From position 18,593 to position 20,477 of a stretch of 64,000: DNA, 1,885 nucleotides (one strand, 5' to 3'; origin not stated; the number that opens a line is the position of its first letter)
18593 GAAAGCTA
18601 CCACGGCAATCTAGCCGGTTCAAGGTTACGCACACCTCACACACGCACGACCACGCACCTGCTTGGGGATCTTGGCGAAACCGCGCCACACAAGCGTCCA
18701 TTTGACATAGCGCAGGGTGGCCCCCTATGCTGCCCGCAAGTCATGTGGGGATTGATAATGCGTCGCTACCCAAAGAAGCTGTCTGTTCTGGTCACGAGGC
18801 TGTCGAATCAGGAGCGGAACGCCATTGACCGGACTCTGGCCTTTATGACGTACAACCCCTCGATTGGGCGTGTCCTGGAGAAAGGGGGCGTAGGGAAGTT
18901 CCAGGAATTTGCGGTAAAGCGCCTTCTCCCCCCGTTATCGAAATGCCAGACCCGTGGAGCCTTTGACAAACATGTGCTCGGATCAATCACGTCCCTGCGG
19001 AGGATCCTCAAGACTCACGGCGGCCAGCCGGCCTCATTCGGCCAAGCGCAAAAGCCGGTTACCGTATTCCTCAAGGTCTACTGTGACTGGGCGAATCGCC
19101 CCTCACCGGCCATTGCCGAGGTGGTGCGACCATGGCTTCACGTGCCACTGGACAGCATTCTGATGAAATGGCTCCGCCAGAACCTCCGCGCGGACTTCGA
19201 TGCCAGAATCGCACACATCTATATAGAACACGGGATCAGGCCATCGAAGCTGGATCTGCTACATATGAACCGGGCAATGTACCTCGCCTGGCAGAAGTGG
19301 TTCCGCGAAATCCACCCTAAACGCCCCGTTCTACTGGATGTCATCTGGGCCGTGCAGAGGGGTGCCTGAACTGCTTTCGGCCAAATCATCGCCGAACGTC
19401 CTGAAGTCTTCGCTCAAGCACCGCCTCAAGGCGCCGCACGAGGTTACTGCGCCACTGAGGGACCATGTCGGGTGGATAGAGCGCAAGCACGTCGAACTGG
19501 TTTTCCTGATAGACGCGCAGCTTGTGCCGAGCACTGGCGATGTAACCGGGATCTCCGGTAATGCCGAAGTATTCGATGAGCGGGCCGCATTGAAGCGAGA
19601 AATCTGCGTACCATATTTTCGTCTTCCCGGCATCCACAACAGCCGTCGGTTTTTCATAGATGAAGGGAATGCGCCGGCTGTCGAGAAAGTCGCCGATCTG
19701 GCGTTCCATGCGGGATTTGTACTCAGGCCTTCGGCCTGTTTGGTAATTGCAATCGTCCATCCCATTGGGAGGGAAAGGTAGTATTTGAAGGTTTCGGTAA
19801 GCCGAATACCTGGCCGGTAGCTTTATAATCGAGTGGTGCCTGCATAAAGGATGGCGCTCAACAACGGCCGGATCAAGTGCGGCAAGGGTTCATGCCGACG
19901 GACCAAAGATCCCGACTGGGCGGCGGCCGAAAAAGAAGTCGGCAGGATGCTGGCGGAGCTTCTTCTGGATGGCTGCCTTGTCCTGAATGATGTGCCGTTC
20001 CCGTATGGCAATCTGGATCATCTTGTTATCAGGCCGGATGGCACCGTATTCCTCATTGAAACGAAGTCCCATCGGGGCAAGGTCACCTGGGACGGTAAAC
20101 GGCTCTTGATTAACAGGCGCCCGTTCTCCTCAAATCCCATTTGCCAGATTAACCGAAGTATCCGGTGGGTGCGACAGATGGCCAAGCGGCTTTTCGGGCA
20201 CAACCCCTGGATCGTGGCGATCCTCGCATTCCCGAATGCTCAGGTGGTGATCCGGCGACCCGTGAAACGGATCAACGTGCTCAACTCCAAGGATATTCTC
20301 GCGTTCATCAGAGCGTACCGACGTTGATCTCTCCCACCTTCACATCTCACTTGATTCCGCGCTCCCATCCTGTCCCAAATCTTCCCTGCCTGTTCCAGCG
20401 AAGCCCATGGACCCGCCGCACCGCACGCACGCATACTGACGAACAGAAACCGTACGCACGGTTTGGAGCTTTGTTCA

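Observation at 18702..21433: Candidate new base-excision defence cassette: two HhH-fold glycosylase-like genes plus two minimal nucleases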

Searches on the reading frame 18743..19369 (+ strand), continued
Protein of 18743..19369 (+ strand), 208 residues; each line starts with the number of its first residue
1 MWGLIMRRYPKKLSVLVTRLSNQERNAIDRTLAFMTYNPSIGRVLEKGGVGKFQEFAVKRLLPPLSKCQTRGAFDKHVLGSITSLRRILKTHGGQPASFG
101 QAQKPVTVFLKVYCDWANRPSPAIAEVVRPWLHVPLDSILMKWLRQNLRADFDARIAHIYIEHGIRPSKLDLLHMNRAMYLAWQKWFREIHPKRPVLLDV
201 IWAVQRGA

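Call 114: search_solved_structures(query=P0300, max_evalue=10, show_alignments=1)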
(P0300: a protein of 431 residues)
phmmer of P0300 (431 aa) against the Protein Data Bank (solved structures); distinct sequences matched with E-value up to 10: 3.
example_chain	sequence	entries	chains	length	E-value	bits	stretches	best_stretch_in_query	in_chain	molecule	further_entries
3m6q_A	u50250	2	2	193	0.41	12.7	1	174-234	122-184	Peptide deformylase 1B | Peptide deformylase 1B, chloroplastic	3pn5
3m6r_A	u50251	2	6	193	0.41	12.7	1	174-234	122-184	Peptide deformylase 1B | Peptide deformylase 1B, chloroplastic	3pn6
3m6o_A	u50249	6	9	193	0.42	12.7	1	174-234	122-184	Peptide deformylase 1B | Peptide deformylase 1B, chloroplastic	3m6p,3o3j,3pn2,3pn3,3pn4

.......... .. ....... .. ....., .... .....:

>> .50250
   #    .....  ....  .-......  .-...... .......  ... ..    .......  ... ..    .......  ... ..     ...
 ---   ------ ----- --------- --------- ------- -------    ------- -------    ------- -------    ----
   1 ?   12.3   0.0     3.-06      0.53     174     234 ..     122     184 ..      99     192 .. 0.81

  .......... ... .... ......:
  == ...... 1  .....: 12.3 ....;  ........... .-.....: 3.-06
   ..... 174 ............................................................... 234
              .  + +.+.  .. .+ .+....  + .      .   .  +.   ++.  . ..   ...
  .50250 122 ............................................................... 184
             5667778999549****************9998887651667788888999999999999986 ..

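Call 115: search_solved_structures(query=P0340, max_evalue=10, show_alignments=1)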
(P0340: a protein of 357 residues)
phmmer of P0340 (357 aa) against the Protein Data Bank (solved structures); distinct sequences matched with E-value up to 10: 1.
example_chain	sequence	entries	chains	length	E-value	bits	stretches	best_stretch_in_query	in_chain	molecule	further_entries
1v5p_A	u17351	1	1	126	0.79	12.1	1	221-275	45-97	pleckstrin homology domain-containing, family A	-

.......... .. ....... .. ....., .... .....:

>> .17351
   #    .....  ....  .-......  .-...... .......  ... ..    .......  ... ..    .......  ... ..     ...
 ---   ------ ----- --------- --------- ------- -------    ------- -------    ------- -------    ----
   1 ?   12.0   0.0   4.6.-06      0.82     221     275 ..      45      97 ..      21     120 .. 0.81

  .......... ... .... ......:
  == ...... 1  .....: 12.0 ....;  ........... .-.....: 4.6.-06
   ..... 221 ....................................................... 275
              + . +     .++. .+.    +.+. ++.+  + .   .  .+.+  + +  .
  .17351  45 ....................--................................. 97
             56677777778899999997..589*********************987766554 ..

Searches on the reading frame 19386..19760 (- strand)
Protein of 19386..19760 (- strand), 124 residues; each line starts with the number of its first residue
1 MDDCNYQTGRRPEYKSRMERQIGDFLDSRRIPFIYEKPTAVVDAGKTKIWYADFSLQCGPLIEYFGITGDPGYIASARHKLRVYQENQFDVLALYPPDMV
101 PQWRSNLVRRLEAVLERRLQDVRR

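Call 3: search_protein_families(library=pfam, proteins=[window:19386-19760:-], max_evalue=0.1)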
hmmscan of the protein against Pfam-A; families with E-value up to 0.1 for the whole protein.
window:19386-19760:- (124 aa): 0 families

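Call 4: search_protein_families(library=padloc, proteins=[window:19386-19760:-], max_evalue=0.1)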
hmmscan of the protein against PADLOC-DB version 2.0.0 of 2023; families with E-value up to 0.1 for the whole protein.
window:19386-19760:- (124 aa): 3 families
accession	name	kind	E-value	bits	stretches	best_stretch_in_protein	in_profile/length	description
PDLC05067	PDC-S69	-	0.00012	19.9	1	14-111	189-281/289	-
PDLC05066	PDC-S68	-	0.00023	17.3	1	15-89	1103-1176/1202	-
PDLC05065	PDC-S68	-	0.0004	16.2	1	15-89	1109-1183/1221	-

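Call 6: search_protein_families(library=ncbifam, proteins=[window:19386-19760:-], max_evalue=1)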
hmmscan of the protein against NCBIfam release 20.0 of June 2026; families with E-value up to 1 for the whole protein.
window:19386-19760:- (124 aa): 0 families

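Call 7: search_protein_families(library=phrogs, proteins=[window:19386-19760:-], max_evalue=1)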
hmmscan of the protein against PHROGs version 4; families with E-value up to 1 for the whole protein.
window:19386-19760:- (124 aa): 2 families
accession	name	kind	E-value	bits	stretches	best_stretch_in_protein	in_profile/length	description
phrog_26622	-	tail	0.23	10.9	1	86-110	203-227/691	tail fiber protein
phrog_10846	-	unknown function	0.27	12.8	1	56-114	15-70/83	-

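Call 27: find_homologous_proteins(query=window:19386-19760:-)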
Query window:19386-19760:- (124 aa): 77 proteins with E <= 0.001 among 84 candidates.
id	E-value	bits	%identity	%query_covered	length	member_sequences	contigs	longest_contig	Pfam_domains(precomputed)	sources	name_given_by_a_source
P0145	5.2e-71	254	87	100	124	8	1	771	-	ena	-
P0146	7.9e-65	234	80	100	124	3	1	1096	-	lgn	-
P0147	1.8e-63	230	79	100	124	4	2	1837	-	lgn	-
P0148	2.2e-63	230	82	98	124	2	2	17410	-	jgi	jgi:hypothetical protein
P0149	1.6e-61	224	75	100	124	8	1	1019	-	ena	-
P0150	1.0e-60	221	77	100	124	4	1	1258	-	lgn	-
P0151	2.8e-60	220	78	100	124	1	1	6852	-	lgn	-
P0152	6.6e-60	218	76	99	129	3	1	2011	-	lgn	-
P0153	5.2e-57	209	71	100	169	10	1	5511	-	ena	-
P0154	9.8e-57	208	72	99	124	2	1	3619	-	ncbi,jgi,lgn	jgi:hypothetical protein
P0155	1.2e-50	188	66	100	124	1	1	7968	-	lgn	-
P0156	4.7e-49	183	69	95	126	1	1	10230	-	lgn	-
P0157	8.1e-49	183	67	93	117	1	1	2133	-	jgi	-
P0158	1.1e-48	182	66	99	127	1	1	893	-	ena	-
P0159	1.2e-47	179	65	99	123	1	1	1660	-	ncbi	-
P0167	9.5e-45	169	66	91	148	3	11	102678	-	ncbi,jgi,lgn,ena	-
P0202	1.3e-32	130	55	86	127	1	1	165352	PF05367.18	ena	-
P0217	7.2e-26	108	48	92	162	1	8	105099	-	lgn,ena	-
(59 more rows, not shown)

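Call 69: find_encoding_contigs(protein=P0167, flank=6000, max_places=3)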
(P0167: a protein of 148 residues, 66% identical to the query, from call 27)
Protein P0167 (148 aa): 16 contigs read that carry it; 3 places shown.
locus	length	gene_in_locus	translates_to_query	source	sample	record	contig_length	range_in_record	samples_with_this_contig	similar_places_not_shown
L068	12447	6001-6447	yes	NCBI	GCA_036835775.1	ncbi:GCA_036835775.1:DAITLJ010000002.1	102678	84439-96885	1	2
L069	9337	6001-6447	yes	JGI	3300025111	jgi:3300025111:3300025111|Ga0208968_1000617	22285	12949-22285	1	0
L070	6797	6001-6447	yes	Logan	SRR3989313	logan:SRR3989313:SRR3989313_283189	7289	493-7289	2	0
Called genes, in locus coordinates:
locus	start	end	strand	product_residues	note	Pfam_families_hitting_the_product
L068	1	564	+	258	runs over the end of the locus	PF03167:UDG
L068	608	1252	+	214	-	PF07191:Zn_ribbon_6 (faint), PF21344:Zn_ribbon_LysW (faint), PF23548:Zn_ribbon_FGT1_2 (faint)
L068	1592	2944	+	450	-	PF00589:Phage_integrase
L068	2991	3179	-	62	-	-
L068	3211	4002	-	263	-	-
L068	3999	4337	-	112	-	-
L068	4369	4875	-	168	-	-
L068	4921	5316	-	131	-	PF00436:SSB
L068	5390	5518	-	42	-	-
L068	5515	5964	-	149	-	PF08378:NERD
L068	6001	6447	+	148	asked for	-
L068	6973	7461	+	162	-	PF00589:Phage_integrase, PF12835:Integrase_1 (weak)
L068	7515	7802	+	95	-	-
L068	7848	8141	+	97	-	-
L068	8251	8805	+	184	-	PF03412:Peptidase_C39, PF13529:Peptidase_C39_2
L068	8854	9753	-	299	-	PF13354:Beta-lactamase2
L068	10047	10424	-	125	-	PF00072:Response_reg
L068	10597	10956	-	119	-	-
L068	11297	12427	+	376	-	PF02518:HATPase_c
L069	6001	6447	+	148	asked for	-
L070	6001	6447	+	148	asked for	-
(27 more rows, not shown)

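Call 70: find_encoding_contigs(protein=P0202, flank=6000, max_places=2)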
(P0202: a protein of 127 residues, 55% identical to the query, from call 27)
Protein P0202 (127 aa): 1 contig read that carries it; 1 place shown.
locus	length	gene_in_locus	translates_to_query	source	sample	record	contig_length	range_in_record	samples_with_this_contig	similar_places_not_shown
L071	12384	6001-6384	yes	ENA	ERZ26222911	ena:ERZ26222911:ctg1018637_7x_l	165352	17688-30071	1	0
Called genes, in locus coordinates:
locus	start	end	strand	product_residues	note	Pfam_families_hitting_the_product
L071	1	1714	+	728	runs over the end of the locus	-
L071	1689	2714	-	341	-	PF01408:GFO_IDH_MocA, PF02894:GFO_IDH_MocA_C (faint), PF22725:GFO_IDH_MocA_C3 (weak)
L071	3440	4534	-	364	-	PF00308:Bac_DnaA, PF00004:AAA (weak), PF13401:AAA_22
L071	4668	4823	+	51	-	-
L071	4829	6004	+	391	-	-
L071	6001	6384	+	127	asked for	PF05367:Phage_endo_I (faint)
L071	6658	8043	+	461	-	-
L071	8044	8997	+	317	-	-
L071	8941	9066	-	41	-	-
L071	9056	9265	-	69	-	-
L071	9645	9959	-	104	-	-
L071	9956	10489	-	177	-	-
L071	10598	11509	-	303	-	PF08401:ArdcN, PF18818:MPTase-PolyVal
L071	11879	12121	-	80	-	-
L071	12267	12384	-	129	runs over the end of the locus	PF00436:SSB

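Call 71: find_encoding_contigs(protein=P0217, flank=6000, max_places=2)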
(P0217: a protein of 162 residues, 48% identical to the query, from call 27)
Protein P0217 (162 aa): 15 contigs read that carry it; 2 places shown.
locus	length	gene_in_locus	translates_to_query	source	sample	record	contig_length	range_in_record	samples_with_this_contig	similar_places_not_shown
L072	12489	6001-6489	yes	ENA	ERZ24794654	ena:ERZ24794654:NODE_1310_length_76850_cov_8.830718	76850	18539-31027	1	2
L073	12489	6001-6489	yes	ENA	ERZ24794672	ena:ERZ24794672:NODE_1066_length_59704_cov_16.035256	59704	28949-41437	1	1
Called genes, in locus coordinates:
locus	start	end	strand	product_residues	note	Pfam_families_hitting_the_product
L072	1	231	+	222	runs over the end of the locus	PF12773:DZR, PF13240:Zn_Ribbon_1 (weak), PF13248:Zn_ribbon_3 (weak), PF17032:Zn_ribbon_15 (faint), PF16697:Yop-YscD_cpl, PF00498:FHA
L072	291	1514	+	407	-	PF00069:Pkinase, PF07714:PK_Tyr_Ser-Thr, PF01636:APH (faint), PF03109:ABC1, PF17667:Pkinase_fungal, PF00498:FHA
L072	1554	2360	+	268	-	PF13240:Zn_Ribbon_1 (faint), PF00092:VWA, PF00362:Integrin_beta (faint), PF25106:VWA_4, PF13519:VWA_2 (weak)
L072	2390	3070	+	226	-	-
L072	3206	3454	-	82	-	-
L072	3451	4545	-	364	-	PF13401:AAA_22 (weak), PF00004:AAA (weak)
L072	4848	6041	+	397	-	-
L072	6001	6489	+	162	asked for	-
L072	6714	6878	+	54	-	-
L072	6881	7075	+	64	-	-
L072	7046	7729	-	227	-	PF00156:Pribosyltran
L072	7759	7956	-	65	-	-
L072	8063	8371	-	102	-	-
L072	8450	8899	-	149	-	PF04002:RadC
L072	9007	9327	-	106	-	PF00436:SSB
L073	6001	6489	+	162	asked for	-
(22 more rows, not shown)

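Call 75: search_dna_similar(query=window:19386-19760:-, collection=plasmids, mode=protein, max_evalue=0.001, max_rows=15)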
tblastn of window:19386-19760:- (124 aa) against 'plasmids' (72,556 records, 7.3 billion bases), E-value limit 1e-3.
No match.

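Call 85: search_solved_structures(query=A3, max_evalue=10, show_alignments=3)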
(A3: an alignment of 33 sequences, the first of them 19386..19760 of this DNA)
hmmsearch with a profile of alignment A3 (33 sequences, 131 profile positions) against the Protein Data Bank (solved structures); distinct sequences matched with E-value up to 10: 6.
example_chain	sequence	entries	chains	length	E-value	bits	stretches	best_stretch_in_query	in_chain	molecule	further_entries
2pfj_A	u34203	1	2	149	0.0061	19.6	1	11-74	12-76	Endodeoxyribonuclease 1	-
1m0d_A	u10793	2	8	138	0.017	18.1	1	14-74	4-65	Endodeoxyribonuclease I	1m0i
1fzr_A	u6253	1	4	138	0.15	15.1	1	14-74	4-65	ENDONUCLEASE I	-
8gr8_A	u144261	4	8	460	0.33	14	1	33-73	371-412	Citrate synthase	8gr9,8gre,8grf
3cae_A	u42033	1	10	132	0.49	13.4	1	19-74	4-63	Endonuclease I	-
8gqz_A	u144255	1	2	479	1.1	12.3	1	31-73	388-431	Citrate synthase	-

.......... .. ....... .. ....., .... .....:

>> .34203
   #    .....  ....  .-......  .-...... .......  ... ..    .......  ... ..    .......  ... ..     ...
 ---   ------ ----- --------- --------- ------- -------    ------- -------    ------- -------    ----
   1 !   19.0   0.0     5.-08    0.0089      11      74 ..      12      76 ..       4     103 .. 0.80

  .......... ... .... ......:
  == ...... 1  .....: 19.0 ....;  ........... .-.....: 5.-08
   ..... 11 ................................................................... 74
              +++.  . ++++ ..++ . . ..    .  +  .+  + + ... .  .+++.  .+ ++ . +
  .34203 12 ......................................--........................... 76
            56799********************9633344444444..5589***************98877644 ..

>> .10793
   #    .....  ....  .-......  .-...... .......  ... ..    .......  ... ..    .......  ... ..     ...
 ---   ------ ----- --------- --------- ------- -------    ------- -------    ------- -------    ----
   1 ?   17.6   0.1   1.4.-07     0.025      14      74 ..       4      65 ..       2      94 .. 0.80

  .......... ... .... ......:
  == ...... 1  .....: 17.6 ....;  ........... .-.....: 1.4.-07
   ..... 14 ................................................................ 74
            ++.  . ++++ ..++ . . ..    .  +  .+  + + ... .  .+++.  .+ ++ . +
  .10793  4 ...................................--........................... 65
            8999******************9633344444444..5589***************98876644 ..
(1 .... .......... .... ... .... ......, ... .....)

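Call 86: search_protein_families(library=pfam, alignment_id=A3, max_evalue=1)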
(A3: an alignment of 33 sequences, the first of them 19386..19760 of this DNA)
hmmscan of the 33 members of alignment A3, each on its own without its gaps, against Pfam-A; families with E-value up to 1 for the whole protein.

A. member 1, window:19386-19760:- (124 aa): 0 families

B. families by the number of members that match (of 33 scanned): 11 families
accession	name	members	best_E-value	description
PF05367.17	Phage_endo_I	24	1.2e-05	Phage endonuclease I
PF24847.1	DUF7722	5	0.02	Domain of unknown function (DUF7722)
PF21077.3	GDH_ACT3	2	0.083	Glutamate dehydrogenase, ACT3 domain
PF05626.16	DUF790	1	0.0032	Protein of unknown function (DUF790)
PF02631.22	RecX_HTH2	1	0.037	RecX, second three-helix domain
PF14481.13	Fimbrial_PilY2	1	0.042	Type 4 fimbrial biogenesis protein PilY2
PF14799.11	FAM195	1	0.1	FAM195 family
PF14811.11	TPD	1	0.11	Protein of unknown function TPD sequence-motif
PF11948.15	DUF3465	1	0.13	Protein of unknown function (DUF3465)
PF09615.15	Cas_Csy3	1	0.13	CRISPR-associated protein (Cas_Csy3)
PF08409.16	TMTC_DUF1736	1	0.18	Protein O-mannosyl-transferase TMTC, DUF1736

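Call 87: find_related_loci(query=A3, collection=viral_contigs, flank=10000)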
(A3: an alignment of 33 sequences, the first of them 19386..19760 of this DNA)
Query A3 (124 aa) in viral_contigs; peptide patterns used: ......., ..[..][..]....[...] (x = any residue, [..] = any of these).
57 stretches matched a pattern; 3 encode a relative of the query (tblastn E <= 1e-3); 3 distinct loci.
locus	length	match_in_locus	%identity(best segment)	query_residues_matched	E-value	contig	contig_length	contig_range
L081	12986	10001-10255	31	16-99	4e-7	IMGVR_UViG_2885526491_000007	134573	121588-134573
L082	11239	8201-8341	36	53-99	9e-6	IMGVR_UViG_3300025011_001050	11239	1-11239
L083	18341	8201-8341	36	53-99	9e-6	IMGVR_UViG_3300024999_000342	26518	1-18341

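Call 91: search_protein_families(library=pfam, proteins=[L068:4369-4875:-, L071:4829-6004:+], max_evalue=0.01)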
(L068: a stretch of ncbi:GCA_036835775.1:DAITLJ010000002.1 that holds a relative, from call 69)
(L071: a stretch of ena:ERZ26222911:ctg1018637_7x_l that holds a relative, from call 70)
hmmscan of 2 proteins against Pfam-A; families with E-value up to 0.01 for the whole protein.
L068:4369-4875:- (168 aa): 0 families

L071:4829-6004:+ (391 aa): 0 families

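Call 92: search_protein_families(library=padloc, proteins=[L068:4369-4875:-, L068:3211-4002:-, L071:4829-6004:+], max_evalue=0.01)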
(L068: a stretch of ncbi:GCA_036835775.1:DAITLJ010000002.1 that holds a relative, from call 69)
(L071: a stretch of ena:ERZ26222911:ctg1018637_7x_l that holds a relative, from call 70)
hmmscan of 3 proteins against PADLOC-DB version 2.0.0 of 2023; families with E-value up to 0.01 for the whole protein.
L068:4369-4875:- (168 aa): 0 families

L068:3211-4002:- (263 aa): 0 families

L071:4829-6004:+ (391 aa): 0 families

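Call 121: find_encoding_contigs(protein=P0148, flank=8000, max_places=3)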
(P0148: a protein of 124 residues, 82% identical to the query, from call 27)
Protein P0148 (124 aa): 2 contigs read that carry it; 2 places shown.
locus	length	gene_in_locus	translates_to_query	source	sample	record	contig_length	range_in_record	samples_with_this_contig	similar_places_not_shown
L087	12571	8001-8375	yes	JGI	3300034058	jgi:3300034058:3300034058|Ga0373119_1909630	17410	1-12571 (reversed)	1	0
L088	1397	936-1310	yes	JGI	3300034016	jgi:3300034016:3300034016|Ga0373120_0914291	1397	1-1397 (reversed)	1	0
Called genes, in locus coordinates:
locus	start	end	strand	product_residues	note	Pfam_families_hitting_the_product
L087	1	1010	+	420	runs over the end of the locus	PF12704:MacB_PCD, PF02687:FtsX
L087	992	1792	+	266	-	PF02518:HATPase_c, PF13581:HATPase_c_2 (weak)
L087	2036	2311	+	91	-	-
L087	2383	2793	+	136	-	-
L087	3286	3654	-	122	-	PF02579:Nitro_FeMo-Co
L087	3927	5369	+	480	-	PF00589:Phage_integrase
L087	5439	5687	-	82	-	-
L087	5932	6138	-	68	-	-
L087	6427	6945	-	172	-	-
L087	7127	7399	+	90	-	PF00216:Bac_DNA_binding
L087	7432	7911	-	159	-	PF08378:NERD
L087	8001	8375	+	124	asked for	-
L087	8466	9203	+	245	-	-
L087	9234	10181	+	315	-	-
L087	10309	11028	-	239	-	PF06114:Peptidase_M78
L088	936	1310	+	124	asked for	-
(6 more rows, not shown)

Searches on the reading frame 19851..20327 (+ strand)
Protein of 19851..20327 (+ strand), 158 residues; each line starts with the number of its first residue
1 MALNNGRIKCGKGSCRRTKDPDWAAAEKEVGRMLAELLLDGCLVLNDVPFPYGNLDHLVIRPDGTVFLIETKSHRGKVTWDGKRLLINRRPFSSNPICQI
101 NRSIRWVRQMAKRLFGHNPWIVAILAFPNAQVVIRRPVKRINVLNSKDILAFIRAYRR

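Call 3: search_protein_families(library=pfam, proteins=[window:19851-20327:+], max_evalue=0.1)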
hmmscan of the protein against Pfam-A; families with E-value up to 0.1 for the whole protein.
window:19851-20327:+ (158 aa): 1 family
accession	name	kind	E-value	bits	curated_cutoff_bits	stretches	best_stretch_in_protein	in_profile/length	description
PF08378.17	NERD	-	2.2e-17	64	22.1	1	24-128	3-111/111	Nuclease-related domain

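Call 4: search_protein_families(library=padloc, proteins=[window:19851-20327:+], max_evalue=0.1)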
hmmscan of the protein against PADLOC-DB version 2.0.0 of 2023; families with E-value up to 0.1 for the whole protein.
window:19851-20327:+ (158 aa): 1 family
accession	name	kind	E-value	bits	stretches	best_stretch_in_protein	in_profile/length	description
PDLC02512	PglW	-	0.0017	14.3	1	55-112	52-111/1403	PglW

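Call 6: search_protein_families(library=ncbifam, proteins=[window:19851-20327:+], max_evalue=1)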
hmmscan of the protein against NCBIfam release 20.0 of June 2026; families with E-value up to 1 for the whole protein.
window:19851-20327:+ (158 aa): 2 families
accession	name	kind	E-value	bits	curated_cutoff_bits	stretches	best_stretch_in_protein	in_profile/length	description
NF047741.1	antiphage_MADS6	equivalog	0.0002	20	460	1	25-138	13-132/612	methylation-associated defense system protein kinase MAD6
NF033442.0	BREX_PglW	equivalog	0.022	12.4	990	1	55-102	49-99/1391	BREX system serine/threonine kinase PglW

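Call 7: search_protein_families(library=phrogs, proteins=[window:19851-20327:+], max_evalue=1)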
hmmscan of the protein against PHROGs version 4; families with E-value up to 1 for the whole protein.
window:19851-20327:+ (158 aa): 3 families
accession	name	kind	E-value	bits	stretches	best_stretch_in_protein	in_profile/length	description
phrog_38277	-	unknown function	9.1e-06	26.4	1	24-76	73-128/243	-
phrog_5702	-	DNA, RNA and nucleotide metabolism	0.0076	17.2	1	51-83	4-37/70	Holliday junction resolvase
phrog_93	-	DNA, RNA and nucleotide metabolism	0.064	12.9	1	26-79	357-408/613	endonuclease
